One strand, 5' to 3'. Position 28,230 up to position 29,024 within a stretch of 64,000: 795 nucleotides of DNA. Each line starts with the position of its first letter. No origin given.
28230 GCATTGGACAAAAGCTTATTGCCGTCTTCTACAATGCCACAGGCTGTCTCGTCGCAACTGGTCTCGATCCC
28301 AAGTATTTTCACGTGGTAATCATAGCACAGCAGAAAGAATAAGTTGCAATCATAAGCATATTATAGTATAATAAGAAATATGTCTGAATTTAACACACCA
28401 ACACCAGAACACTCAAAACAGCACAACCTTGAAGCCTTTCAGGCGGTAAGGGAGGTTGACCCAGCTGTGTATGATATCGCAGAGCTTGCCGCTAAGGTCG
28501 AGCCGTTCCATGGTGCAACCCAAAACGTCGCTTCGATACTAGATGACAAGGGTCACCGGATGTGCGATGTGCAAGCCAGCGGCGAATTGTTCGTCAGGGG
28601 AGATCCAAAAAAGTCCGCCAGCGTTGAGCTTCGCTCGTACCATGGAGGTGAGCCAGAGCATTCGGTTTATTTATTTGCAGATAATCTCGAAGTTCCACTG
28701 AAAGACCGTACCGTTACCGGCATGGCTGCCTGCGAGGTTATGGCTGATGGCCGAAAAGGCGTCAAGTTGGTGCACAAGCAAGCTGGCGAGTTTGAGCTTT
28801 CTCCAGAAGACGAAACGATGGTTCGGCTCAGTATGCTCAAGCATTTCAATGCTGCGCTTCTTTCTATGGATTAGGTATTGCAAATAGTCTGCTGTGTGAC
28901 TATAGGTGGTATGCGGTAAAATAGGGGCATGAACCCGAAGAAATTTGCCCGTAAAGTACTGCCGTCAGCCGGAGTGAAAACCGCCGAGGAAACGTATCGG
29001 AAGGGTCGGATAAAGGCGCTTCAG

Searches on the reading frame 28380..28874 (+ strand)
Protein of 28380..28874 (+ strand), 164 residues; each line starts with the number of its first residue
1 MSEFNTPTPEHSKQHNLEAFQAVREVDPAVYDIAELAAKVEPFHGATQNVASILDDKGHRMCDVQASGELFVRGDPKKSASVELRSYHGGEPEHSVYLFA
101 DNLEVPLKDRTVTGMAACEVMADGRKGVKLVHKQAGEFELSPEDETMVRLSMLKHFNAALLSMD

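Call 3: search_protein_families(library=pfam, proteins=[window:28380-28874:+], max_evalue=1)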
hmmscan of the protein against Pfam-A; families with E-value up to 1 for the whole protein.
window:28380-28874:+ (164 aa): 1 family
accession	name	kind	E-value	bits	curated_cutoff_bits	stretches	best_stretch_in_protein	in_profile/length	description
PF08654.15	DASH_Dad2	-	0.22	12.4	26.9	1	12-55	6-50/99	DASH complex subunit Dad2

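Call 4: search_protein_families(library=ncbifam, proteins=[window:28380-28874:+], max_evalue=1)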
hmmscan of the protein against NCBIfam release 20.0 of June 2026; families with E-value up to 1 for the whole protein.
window:28380-28874:+ (164 aa): 0 families

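Call 72: search_protein_families(library=padloc, proteins=[window:28380-28874:+], max_evalue=0.1)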
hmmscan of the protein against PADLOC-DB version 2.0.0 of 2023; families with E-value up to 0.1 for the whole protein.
window:28380-28874:+ (164 aa): 0 families
